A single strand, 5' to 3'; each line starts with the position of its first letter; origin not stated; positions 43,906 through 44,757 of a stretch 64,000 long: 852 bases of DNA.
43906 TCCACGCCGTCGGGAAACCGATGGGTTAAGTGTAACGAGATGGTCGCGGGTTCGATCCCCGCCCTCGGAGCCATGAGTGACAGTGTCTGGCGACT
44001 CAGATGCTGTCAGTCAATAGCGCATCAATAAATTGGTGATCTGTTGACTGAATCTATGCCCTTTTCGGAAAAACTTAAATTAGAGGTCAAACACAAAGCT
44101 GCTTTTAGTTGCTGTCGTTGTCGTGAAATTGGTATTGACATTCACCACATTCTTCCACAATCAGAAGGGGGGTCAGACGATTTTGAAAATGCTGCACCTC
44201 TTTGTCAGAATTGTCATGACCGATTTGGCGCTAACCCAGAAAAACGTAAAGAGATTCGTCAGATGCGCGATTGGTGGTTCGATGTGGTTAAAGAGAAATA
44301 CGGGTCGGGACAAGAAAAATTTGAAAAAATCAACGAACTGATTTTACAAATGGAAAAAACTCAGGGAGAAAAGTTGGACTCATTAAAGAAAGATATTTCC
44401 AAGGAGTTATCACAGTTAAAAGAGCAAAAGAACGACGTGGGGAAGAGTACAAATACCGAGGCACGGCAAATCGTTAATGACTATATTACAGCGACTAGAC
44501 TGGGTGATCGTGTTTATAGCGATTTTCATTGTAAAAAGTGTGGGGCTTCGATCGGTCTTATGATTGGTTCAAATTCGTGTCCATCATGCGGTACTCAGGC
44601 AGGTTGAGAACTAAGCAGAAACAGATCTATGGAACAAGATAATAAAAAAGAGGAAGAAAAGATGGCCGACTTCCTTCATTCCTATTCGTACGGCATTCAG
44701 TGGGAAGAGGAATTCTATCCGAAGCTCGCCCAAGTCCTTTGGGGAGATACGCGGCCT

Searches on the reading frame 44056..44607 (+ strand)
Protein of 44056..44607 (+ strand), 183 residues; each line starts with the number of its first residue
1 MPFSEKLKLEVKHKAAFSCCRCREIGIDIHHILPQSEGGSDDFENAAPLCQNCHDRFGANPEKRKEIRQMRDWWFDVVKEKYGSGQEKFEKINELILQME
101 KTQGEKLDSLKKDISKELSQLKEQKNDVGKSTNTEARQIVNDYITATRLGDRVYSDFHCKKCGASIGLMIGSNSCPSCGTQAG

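Call 7: search_protein_families(library=pfam, proteins=[window:44056-44607:+], max_evalue=0.01)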
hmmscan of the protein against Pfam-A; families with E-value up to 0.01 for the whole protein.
window:44056-44607:+ (183 aa): 6 families
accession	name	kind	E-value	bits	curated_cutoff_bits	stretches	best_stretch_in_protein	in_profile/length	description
PF01844.29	HNH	-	2.1e-09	37.8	21.4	1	20-56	4-43/47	HNH endonuclease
PF14279.12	HNH_5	-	4.5e-09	36.5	27.5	1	26-64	12-50/56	HNH endonuclease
PF07739.18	TipAS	-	0.0015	19.4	23.8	1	78-145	5-71/117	TipAS antibiotic-recognition domain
PF13391.12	HNH_2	-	0.0038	17.5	21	1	22-59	4-60/66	HNH endonuclease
PF13010.11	pRN1_helical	-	0.007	16.8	27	0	85-159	6-88/138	Primase helical domain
PF15665.10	FAM184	-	0.0095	16.1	32.7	0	86-139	113-166/211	Family with sequence similarity 184, A and B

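Call 9: find_encoding_contigs(protein=window:44056-44607:+, flank=10000, max_places=10)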
Protein window:44056-44607:+ (183 aa): 23 contigs read that carry it; 9 places shown.
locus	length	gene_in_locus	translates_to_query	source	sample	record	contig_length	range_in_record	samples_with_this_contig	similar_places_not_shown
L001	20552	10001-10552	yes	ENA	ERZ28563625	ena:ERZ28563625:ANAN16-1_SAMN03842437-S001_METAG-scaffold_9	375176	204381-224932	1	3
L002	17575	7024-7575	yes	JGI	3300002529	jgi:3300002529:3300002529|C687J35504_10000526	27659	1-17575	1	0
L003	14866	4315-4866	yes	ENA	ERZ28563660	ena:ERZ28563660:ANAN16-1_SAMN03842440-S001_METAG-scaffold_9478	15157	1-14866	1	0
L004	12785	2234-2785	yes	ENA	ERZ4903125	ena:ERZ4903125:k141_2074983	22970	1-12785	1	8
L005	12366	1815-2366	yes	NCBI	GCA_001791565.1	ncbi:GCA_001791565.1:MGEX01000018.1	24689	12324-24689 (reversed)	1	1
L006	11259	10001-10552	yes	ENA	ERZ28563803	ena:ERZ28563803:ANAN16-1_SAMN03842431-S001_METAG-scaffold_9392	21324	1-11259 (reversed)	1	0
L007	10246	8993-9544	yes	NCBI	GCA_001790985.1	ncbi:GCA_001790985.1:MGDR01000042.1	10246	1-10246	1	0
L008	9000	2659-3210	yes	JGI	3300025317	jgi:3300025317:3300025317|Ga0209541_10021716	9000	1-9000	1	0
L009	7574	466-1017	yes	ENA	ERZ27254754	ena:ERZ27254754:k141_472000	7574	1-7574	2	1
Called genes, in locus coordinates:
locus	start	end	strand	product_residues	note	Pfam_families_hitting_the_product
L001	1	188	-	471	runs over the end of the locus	PF00479:G6PD_N, PF02781:G6PD_C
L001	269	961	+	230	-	-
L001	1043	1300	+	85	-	-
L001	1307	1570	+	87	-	PF05016:ParE_toxin (weak), PF15781:ParE-like_toxin (weak)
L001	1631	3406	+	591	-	PF01807:Zn_ribbon_DnaG, PF08275:DNAG_N, PF01751:Toprim, PF13155:Toprim_2, PF13662:Toprim_4, PF10410:DnaB_bind (weak)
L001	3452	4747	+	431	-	PF03979:Sigma70_r1_1 (weak), PF00140:Sigma70_r1_2, PF04542:Sigma70_r2, PF04539:Sigma70_r3, PF04545:Sigma70_r4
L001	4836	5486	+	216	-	PF04542:Sigma70_r2, PF08281:Sigma70_r4_2, PF04545:Sigma70_r4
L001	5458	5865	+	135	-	-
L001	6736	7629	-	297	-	PF00730:HhH-GPD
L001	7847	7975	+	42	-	-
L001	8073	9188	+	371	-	PF13793:Pribosyltran_N (weak)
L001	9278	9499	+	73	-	-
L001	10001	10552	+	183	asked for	PF01844:HNH, PF14279:HNH_5 (weak)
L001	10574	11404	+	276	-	-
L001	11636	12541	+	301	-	-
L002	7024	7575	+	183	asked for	PF01844:HNH, PF14279:HNH_5 (weak)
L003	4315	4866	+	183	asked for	PF01844:HNH, PF14279:HNH_5 (weak)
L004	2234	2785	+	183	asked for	PF01844:HNH, PF14279:HNH_5 (weak)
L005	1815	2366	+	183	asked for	PF01844:HNH, PF14279:HNH_5 (weak)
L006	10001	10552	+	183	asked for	PF01844:HNH, PF14279:HNH_5 (weak)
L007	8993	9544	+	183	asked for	PF01844:HNH, PF14279:HNH_5 (weak)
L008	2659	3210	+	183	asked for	PF01844:HNH, PF14279:HNH_5 (weak)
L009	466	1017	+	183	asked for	PF01844:HNH, PF14279:HNH_5 (weak)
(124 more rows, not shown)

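Call 32: find_homologous_proteins(query=window:44056-44604:+, max_evalue=0.001)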
Query window:44056-44604:+ (183 aa): 285 proteins with E <= 0.001 among 310 candidates; the best 120 are listed.
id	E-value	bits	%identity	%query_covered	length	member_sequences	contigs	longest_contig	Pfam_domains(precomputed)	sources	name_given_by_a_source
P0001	4.8e-121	419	100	100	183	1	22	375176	PF01844.30,PF14279.13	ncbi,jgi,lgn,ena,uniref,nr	ncbi:hypothetical protein A3E97_03940 [Candidatus Uhrbacteria bacterium RIFCSPHIGHO2_12_FULL_47_12]|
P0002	4.0e-95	335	77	98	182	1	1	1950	PF01844.30,PF14279.13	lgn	-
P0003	5.4e-72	260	61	98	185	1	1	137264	PF01844.30,PF14279.13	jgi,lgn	jgi:hypothetical protein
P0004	2.1e-70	254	57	100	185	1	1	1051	PF01844.30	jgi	jgi:hypothetical protein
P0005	4.7e-70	253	61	97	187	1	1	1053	PF01844.30,PF14279.13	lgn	-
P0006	2.4e-69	251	60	97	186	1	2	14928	PF01844.30,PF14279.13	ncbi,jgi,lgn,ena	-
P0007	1.4e-68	248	56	100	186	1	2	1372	PF01844.30,PF14279.13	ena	-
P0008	6.6e-68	246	56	98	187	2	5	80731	PF01844.30,PF14279.13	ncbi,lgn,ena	-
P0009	1.1e-66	242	58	98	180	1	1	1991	PF01844.30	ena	-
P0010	2.4e-65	238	57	98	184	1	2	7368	PF01844.30,PF14279.13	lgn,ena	-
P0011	6.4e-64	233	53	100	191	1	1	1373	PF01844.30,PF14279.13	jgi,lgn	-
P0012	1.3e-63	232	58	98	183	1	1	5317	PF01844.30,PF14279.13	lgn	-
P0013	2.4e-63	231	55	98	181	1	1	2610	PF01844.30,PF14279.13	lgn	-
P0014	1.0e-62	229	57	97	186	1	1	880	PF01844.30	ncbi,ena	-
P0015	2.0e-62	228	52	97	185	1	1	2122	PF01844.30,PF14279.13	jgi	jgi:HNH endonuclease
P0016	6.6e-62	227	56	97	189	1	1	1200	PF01844.30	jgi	jgi:rubrerythrin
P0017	1.1e-61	226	57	98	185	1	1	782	PF01844.30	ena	-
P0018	1.8e-61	225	53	98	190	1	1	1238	PF01844.30,PF14279.13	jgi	jgi:Zn finger protein HypA/HybF involved in hydrogenase expression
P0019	3.3e-61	224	53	100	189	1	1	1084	PF01844.30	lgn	-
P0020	3.3e-61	224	57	98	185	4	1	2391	PF01844.30,PF14279.13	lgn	-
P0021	4.0e-61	224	55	98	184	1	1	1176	PF01844.30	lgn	-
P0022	7.3e-61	223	57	95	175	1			PF01844.30,PF14279.13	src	-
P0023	9.7e-61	223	54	98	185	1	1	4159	PF01844.30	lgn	-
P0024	1.6e-60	222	55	97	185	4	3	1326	PF01844.30,PF14279.13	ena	-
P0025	3.5e-59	218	57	97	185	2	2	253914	PF01844.30,PF14279.13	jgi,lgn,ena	jgi:predicted house-cleaning noncanonical NTP pyrophosphatase (MazG superfamily)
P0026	7.5e-59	217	54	98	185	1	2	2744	PF01844.30,PF14279.13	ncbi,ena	-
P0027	8.5e-59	217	56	97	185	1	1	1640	PF01844.30,PF14279.13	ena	-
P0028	2.1e-58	215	50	98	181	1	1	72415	PF01844.30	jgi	jgi:hypothetical protein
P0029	3.4e-58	215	50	99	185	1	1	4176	PF01844.30,PF14279.13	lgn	-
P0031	8.1e-58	213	54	98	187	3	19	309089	PF01844.30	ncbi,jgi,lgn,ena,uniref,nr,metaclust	ncbi:hypothetical protein A3A71_04240 [Candidatus Berkelbacteria bacterium RIFCSPLOWO2_01_FULL_50_28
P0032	2.6e-57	212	55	97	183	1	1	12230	PF01844.30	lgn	-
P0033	1.1e-55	206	49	98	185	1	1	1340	PF01844.30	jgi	jgi:hypothetical protein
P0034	1.8e-55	206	50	98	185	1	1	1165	PF01844.30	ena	-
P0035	3.0e-54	202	47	99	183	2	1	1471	PF01844.30,PF14279.13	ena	-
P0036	8.5e-54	200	47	98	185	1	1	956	PF01844.30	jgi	-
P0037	1.1e-53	200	48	98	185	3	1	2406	PF01844.30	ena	-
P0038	1.5e-53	199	49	97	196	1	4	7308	PF01844.30,PF14279.13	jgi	jgi:hypothetical protein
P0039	2.3e-53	199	49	98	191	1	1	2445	PF01844.30,PF14279.13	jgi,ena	-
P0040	2.4e-53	199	49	99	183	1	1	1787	PF01844.30,PF14279.13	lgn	-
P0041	5.4e-53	198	48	98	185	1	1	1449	PF01844.30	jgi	jgi:hypothetical protein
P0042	1.3e-52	196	48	99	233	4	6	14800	PF01844.30,PF14279.13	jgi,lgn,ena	-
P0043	1.3e-52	196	50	98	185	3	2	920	PF01844.30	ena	-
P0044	1.4e-52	196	48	98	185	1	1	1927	PF01844.30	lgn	-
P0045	1.7e-52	196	49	99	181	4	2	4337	PF01844.30,PF14279.13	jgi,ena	-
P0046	2.6e-52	195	50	98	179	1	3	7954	PF01844.30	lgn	-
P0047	4.1e-52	195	63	73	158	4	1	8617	PF01844.30,PF14279.13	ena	-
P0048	4.4e-52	195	48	98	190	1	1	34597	PF01844.30,PF14279.13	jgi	jgi:predicted RNA-binding Zn-ribbon protein involved in translation (DUF1610 family)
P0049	5.5e-52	194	46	98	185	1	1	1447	PF01844.30,PF14279.13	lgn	-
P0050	5.7e-52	194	47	98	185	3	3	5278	PF01844.30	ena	-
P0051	1.1e-51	193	49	98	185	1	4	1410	PF01844.30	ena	-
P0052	1.2e-51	193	65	67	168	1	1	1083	PF01844.30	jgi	jgi:hypothetical protein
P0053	2.7e-51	192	49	98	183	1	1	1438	PF01844.30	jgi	jgi:hypothetical protein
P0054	3.2e-51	192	64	67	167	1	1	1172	PF01844.30,PF14279.13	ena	-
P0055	4.5e-51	191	48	99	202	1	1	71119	PF01844.30,PF14279.13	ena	-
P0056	6.3e-51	191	51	99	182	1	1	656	PF01844.30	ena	-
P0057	7.4e-51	191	48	99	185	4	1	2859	PF01844.30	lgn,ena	-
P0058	9.4e-51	190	55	82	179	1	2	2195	PF01844.30,PF14279.13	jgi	jgi:hypothetical protein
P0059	9.8e-51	190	46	98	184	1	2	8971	PF01844.30,PF14279.13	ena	-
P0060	2.8e-50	189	49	98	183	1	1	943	PF13391.13,PF01844.30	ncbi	-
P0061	3.7e-50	188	63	67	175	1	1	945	PF01844.30,PF14279.13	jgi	jgi:hypothetical protein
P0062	5.0e-50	188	48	98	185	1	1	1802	PF01844.30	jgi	jgi:hypothetical protein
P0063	5.6e-50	188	48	99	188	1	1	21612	PF01844.30,PF14279.13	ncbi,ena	-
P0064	1.7e-49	186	47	99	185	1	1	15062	PF01844.30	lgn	-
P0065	1.7e-49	186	47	98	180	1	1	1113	PF01844.30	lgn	-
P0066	1.8e-49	186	47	99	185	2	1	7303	PF01844.30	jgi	-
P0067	2.4e-49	186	49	98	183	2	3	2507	PF01844.30,PF14279.13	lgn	-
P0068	3.1e-49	185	47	99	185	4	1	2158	PF01844.30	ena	-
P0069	3.3e-49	185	67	67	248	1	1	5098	PF01844.30,PF14279.13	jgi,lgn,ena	-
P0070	3.6e-49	185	47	98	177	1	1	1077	PF01844.30,PF14279.13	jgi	jgi:HNH endonuclease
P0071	5.1e-49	185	48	99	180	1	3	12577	PF01844.30,PF14279.13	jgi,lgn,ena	-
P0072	6.7e-49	184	49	97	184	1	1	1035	PF01844.30,PF14279.13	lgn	-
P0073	7.0e-49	184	46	99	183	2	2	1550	PF01844.30,PF14279.13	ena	-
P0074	1.1e-48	184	46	98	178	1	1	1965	PF01844.30,PF14279.13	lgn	-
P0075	1.4e-48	183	44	98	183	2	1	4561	PF01844.30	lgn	-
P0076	1.6e-48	183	49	99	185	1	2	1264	PF01844.30,PF14279.13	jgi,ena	-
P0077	2.5e-48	182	61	67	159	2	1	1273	PF01844.30,PF14279.13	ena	-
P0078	2.6e-48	182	64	67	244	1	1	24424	PF01844.30,PF14279.13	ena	-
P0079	2.9e-48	182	62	67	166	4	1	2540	PF01844.30,PF14279.13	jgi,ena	-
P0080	3.2e-48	182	47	98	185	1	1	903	PF01844.30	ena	-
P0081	3.3e-48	182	46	98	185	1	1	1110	PF01844.30,PF14279.13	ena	-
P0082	7.2e-48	181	60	67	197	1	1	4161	PF01844.30,PF14279.13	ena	-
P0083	7.8e-48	181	48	98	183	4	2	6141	PF01844.30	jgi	jgi:hypothetical protein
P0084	1.1e-47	180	46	97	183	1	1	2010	PF01844.30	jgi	jgi:hypothetical protein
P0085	1.3e-47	180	59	67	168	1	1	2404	PF01844.30,PF14279.13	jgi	-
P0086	1.5e-47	180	46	95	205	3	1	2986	PF01844.30,PF14279.13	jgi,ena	-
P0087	1.5e-47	180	53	82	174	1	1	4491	PF01844.30,PF14279.13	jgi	jgi:HNH endonuclease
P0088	1.9e-47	180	62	67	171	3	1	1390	PF01844.30,PF14279.13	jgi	jgi:hypothetical protein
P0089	8.0e-47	178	53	74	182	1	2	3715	PF01844.30,PF14279.13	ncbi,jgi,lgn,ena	-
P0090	1.0e-46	177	64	64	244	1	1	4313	PF01844.30,PF14279.13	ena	-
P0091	1.2e-46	177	63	67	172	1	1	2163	PF01844.30,PF14279.13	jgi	jgi:uncharacterized protein YqkB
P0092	1.5e-46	177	54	81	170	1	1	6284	PF01844.30,PF14279.13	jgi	jgi:hypothetical protein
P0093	2.2e-46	176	56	81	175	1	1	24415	PF01844.30,PF14279.13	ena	-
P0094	2.3e-46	176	45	99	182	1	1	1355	PF01844.30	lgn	-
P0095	2.5e-46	176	62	67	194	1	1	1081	PF01844.30,PF14279.13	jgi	jgi:HNH endonuclease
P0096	2.8e-46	176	60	68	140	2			PF01844.30,PF14279.13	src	-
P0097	3.2e-46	176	46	98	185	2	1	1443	PF01844.30,PF14279.13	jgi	jgi:hypothetical protein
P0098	5.2e-46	175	64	62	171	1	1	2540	PF01844.30,PF14279.13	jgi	jgi:hypothetical protein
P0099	7.9e-46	174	47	97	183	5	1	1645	PF01844.30,PF14279.13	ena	-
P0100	1.6e-45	173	51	82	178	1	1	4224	PF01844.30,PF14279.13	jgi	jgi:hypothetical protein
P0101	2.2e-45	173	60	67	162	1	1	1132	PF01844.30,PF14279.13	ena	-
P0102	2.3e-45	173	58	71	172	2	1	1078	PF01844.30,PF14279.13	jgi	jgi:hypothetical protein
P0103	2.3e-45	173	63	67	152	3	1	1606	PF01844.30,PF14279.13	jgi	-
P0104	2.5e-45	173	47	96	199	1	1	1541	PF01844.30,PF14279.13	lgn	-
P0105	2.5e-45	173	72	55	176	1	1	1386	PF01844.30,PF14279.13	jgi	-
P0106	3.1e-45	172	41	98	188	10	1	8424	PF01844.30,PF14279.13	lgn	-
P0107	8.5e-45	171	57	67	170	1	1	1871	PF01844.30,PF14279.13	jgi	jgi:hypothetical protein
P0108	1.0e-44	171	44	99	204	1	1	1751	PF01844.30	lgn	-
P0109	1.8e-44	170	69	55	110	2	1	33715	PF01844.30,PF14279.13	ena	-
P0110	3.0e-44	169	63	61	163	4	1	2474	PF01844.30,PF14279.13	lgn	-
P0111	4.7e-44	169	56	76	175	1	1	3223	PF01844.30,PF14279.13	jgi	jgi:hypothetical protein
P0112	5.4e-44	168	69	56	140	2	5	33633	PF01844.30,PF14279.13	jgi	jgi:hypothetical protein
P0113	5.5e-44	168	45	98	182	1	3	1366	PF01844.30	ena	-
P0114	9.3e-44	168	55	71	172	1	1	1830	PF01844.30,PF14279.13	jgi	jgi:hypothetical protein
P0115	1.1e-43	167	61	67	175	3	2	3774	PF01844.30,PF14279.13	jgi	jgi:hypothetical protein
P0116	1.2e-43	167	59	67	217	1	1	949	PF01844.30,PF14279.13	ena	-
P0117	1.4e-43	167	57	73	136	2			PF01844.30,PF14279.13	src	-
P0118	1.5e-43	167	51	73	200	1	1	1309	PF01844.30,PF14279.13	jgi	jgi:hypothetical protein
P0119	5.0e-43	165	46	100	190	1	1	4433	PF01844.30,PF14279.13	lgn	-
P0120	6.8e-43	165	54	67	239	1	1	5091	PF01844.30,PF14279.13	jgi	jgi:5-methylcytosine-specific restriction endonuclease McrA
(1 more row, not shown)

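Call 33: find_encoding_contigs(protein=P0003, flank=4000, max_places=2)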
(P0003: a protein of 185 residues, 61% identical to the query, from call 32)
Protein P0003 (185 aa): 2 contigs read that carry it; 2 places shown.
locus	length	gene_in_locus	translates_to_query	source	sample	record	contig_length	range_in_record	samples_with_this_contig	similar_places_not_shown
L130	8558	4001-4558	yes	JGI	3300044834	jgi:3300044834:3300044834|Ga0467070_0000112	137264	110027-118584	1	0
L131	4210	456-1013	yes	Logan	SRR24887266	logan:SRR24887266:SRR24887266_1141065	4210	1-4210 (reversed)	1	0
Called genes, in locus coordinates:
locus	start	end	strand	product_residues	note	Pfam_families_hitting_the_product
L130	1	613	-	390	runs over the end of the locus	PF04860:Phage_portal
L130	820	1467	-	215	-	PF06172:Cupin_5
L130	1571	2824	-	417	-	PF03237:Terminase_6N, PF17289:Terminase_6C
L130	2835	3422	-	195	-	-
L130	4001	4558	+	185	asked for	PF01844:HNH (weak), PF14279:HNH_5 (weak)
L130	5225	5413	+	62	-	-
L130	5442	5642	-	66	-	-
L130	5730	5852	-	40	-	-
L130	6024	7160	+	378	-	-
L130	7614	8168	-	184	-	-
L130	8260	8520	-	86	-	-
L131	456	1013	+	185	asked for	PF01844:HNH (weak), PF14279:HNH_5 (weak)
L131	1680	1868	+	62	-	-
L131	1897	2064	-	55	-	-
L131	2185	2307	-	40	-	-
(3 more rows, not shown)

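Call 34: find_encoding_contigs(protein=P0008, flank=4000, max_places=2)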
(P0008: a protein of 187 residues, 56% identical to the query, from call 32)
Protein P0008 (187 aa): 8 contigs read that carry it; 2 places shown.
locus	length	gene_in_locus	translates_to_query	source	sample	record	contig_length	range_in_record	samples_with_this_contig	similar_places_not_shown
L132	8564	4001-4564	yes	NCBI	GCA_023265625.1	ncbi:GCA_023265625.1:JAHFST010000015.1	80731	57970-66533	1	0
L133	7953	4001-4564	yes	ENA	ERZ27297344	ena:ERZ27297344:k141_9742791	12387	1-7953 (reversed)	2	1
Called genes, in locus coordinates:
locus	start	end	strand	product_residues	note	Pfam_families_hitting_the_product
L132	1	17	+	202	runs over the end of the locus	PF07638:Sigma70_ECF, PF04542:Sigma70_r2, PF08281:Sigma70_r4_2, PF04545:Sigma70_r4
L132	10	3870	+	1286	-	PF00069:Pkinase, PF07714:PK_Tyr_Ser-Thr, PF13424:TPR_12 (faint), PF13428:TPR_14 (faint), PF13432:TPR_16 (faint), PF08238:Sel1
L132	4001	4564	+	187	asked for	PF01844:HNH, PF14279:HNH_5 (faint)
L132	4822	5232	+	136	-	PF00565:SNase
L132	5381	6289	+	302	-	-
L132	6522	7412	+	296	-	-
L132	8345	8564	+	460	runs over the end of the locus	PF00239:Resolvase, PF07508:Recombinase, PF13408:Zn_ribbon_recom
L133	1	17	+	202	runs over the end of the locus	PF07638:Sigma70_ECF, PF04542:Sigma70_r2, PF08281:Sigma70_r4_2, PF04545:Sigma70_r4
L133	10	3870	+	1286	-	PF00069:Pkinase, PF07714:PK_Tyr_Ser-Thr, PF13424:TPR_12 (faint), PF13428:TPR_14 (faint), PF13432:TPR_16 (faint), PF08238:Sel1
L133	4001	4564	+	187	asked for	PF01844:HNH, PF14279:HNH_5 (faint)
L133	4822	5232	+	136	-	PF00565:SNase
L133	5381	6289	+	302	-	-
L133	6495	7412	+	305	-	-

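Call 35: find_encoding_contigs(protein=P0025, flank=4000, max_places=2)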
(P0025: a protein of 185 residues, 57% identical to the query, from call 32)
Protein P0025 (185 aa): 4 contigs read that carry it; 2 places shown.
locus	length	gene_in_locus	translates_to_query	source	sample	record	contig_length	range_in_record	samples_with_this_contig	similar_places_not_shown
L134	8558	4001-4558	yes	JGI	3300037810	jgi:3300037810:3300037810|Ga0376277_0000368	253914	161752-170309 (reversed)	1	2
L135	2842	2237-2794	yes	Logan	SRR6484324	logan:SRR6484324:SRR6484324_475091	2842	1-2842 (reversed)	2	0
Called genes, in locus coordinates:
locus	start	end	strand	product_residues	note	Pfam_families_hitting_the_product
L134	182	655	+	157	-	PF13392:HNH_3 (weak)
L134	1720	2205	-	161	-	PF00239:Resolvase (weak)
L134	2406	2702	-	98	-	PF13031:DUF3892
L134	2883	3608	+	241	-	PF00376:MerR, PF13411:MerR_1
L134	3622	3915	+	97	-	-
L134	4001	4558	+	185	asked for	PF01844:HNH (weak), PF14279:HNH_5 (faint)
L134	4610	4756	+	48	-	-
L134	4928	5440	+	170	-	-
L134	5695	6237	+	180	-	-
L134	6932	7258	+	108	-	-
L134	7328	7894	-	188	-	-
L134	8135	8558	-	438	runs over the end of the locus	PF08245:Mur_ligase_M, PF02875:Mur_ligase_C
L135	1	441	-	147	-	?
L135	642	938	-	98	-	PF13031:DUF3892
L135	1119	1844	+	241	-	PF00376:MerR, PF13411:MerR_1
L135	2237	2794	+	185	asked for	PF01844:HNH (weak), PF14279:HNH_5 (faint)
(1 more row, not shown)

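Call 36: find_encoding_contigs(protein=P0031, flank=4000, max_places=2)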
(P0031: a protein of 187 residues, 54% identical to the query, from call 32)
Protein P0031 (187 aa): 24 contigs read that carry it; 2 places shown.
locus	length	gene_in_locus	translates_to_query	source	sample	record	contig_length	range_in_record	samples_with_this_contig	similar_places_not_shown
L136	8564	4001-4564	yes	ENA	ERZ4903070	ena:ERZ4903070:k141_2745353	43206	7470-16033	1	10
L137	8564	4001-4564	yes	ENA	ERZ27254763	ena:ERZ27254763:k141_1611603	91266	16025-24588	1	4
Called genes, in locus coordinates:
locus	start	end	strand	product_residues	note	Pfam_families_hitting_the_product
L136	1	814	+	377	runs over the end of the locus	PF00145:DNA_methylase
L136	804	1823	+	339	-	PF09565:RE_NgoFVII, PF13091:PLDc_2 (weak), PF20731:RE_NgoFVII_C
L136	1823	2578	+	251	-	PF12705:PDDEXK_1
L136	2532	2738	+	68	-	-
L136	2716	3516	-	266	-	PF12686:DUF3800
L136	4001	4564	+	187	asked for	PF01844:HNH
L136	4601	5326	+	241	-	PF05175:MTS, PF13489:Methyltransf_23 (faint), PF06325:PrmA (weak), PF13649:Methyltransf_25, PF13847:Methyltransf_31, PF08241:Methyltransf_11, PF08242:Methyltransf_12 (weak)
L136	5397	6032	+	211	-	PF00702:Hydrolase, PF12710:HAD (weak), PF13419:HAD_2, PF13242:Hydrolase_like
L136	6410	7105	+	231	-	PF13489:Methyltransf_23, PF05175:MTS (weak), PF13847:Methyltransf_31, PF08241:Methyltransf_11, PF08242:Methyltransf_12, PF13649:Methyltransf_25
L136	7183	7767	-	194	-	-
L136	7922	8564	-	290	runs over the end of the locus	-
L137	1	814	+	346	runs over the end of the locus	PF00145:DNA_methylase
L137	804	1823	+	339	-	PF09565:RE_NgoFVII, PF13091:PLDc_2 (weak), PF20731:RE_NgoFVII_C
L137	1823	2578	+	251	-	PF12705:PDDEXK_1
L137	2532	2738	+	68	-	-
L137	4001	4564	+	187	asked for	PF01844:HNH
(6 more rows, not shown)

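Call 39: find_encoding_contigs(protein=P0002, flank=4000, max_places=2)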
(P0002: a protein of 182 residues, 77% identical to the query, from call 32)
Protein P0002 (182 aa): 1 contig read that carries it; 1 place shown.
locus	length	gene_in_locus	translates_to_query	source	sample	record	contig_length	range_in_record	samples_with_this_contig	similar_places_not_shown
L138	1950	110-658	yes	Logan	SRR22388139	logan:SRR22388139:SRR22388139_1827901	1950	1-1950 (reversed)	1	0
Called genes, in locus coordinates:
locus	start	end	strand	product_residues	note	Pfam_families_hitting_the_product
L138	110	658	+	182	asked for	PF01844:HNH, PF14279:HNH_5 (weak)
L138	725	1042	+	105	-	-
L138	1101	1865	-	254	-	PF01391:Collagen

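Call 40: find_encoding_contigs(protein=P0006, flank=4000, max_places=2)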
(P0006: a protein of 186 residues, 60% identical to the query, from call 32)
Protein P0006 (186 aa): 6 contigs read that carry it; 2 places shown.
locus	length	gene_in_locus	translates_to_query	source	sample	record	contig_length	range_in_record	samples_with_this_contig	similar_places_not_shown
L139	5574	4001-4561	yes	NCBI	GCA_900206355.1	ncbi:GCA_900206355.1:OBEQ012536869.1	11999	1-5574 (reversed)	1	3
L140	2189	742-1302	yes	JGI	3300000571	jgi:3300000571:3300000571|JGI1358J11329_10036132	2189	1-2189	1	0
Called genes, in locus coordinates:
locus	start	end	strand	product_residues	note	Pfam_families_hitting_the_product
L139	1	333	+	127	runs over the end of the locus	PF07883:Cupin_2 (faint)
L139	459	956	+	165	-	PF06983:3-dmu-9_3-mt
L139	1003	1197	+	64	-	-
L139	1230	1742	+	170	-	PF07617:DUF1579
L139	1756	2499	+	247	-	PF01904:DUF72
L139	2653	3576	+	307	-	-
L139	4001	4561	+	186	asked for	PF01844:HNH, PF14279:HNH_5 (weak)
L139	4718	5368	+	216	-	PF01966:HD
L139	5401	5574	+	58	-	?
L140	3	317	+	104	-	?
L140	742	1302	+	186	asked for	PF01844:HNH, PF14279:HNH_5 (weak)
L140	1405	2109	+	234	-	PF01966:HD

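Call 49: search_protein_families(library=padloc, proteins=[window:44056-44607:+], max_evalue=0.01)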
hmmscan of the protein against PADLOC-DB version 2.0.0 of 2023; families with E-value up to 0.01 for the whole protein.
window:44056-44607:+ (183 aa): 3 families
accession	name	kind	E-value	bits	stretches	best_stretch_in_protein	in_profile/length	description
PDLC02859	DpdF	-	2.2e-06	24.4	1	24-60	19-55/545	DpdF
PDLC03656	mREase_IV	-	3e-05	21.9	1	27-58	225-256/277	Type IV methyl-directed restriction enzyme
PDLC00299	PtuA1|PtuA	-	0.0031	14.6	1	62-144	222-311/535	AAA ATPase domain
